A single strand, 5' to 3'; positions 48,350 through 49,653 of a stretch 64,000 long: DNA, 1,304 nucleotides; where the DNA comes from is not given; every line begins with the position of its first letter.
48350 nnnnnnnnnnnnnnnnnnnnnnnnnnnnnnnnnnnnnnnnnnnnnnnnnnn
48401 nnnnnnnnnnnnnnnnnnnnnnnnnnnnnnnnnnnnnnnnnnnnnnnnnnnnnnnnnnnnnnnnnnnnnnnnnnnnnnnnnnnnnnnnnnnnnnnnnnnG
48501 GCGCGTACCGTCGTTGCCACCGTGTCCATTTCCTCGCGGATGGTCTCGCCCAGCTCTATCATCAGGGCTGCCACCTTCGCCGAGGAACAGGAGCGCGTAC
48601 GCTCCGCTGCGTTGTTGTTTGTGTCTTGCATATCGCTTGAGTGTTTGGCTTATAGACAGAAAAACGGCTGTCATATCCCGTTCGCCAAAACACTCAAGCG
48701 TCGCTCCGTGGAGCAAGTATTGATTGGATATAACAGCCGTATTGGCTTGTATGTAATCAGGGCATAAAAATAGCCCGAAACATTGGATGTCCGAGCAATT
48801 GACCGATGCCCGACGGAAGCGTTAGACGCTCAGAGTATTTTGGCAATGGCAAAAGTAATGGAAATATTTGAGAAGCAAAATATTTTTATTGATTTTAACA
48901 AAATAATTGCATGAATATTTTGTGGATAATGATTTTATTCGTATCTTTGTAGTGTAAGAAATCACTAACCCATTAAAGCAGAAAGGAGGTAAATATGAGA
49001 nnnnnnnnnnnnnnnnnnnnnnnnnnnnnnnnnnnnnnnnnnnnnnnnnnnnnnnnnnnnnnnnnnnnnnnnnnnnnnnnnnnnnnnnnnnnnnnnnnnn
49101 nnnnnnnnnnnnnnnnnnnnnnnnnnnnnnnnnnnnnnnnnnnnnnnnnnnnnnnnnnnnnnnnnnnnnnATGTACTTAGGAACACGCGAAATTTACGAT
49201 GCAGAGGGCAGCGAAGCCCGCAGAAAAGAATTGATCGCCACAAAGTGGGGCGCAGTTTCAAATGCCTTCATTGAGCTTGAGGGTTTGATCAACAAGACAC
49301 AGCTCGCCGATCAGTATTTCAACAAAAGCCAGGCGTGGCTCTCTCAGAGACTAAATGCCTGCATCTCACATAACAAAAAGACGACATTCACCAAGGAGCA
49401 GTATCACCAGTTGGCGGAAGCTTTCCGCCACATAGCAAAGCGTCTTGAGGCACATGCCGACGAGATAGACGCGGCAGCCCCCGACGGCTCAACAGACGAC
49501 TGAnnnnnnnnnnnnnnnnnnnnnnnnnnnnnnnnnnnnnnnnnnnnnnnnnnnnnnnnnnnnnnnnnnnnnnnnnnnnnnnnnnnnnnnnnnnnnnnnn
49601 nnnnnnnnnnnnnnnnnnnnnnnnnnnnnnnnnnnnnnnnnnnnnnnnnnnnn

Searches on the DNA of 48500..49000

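Call 22: search_rna_families(source=window, start=48500, end=49000, threshold=evalue, max_evalue=10, show_alignments=2)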
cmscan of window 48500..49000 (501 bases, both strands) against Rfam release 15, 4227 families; matches with E-value up to 10: 4.
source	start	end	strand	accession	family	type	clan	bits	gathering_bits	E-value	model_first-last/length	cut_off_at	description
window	48897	48983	-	RF01771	rnk_leader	Cis-reg; leader;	-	21.5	50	0.31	1-109/109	no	Enterobacteria rnk leader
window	48759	48901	-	RF02860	Arrc14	Gene; sRNA;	-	16.2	99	8.8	1-167/167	no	Actinobacillus sRNA 14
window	48620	48717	-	RF00664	mir-223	Gene; miRNA;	-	15.5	57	0.55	1-106/106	no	mir-223 microRNA precursor family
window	48746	48940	-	RF01946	KCNQ1OT1_1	Gene; lncRNA;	-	4.3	70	7.7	286-464/464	no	KCNQ1 overlapping transcript 1 conserved region 1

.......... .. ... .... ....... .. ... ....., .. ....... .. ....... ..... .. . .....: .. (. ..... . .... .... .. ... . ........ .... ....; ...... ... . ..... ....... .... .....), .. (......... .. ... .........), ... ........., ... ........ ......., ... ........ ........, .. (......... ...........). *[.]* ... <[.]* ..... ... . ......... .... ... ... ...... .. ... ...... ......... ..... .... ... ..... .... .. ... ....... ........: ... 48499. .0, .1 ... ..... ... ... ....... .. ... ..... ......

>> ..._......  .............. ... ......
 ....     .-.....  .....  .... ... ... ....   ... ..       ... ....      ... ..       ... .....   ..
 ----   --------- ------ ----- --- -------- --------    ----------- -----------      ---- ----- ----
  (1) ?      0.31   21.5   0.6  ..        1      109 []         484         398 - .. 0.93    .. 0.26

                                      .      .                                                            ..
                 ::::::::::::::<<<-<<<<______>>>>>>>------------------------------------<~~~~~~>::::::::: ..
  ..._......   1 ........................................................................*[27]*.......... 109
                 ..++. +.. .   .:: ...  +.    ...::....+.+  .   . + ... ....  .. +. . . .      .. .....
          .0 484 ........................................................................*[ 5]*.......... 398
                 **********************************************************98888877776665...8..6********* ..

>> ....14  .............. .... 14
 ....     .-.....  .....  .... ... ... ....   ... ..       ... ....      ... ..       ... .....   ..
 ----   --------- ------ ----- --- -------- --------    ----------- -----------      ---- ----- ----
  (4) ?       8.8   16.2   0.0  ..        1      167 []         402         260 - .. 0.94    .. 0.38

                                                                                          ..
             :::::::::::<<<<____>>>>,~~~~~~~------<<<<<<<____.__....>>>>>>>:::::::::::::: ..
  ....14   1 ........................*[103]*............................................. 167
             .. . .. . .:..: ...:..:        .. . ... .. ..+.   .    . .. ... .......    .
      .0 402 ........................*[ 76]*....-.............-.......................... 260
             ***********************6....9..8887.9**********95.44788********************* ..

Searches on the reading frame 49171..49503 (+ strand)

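Call 46: search_protein_families(library=pfam, max_evalue=0.01, proteins=[window:49171-49503:+])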
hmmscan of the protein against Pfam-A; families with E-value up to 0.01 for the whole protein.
window:49171-49503:+ (110 aa): 3 families
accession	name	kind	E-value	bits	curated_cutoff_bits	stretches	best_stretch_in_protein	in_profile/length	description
PF16476.10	DUF5053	-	7.5e-21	74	26.6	1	31-99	3-71/71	Domain of unknown function (DUF5053)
PF02376.21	CUT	-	0.0052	17.2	24.4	1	40-82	23-64/79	CUT domain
PF09403.15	FadA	-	0.0098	16.8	28.5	0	52-96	39-82/99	Adhesion protein FadA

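Call 47: search_protein_families(library=phrogs, max_evalue=0.001, proteins=[window:49171-49503:+])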
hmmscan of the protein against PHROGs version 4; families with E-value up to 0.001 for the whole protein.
window:49171-49503:+ (110 aa): 0 families
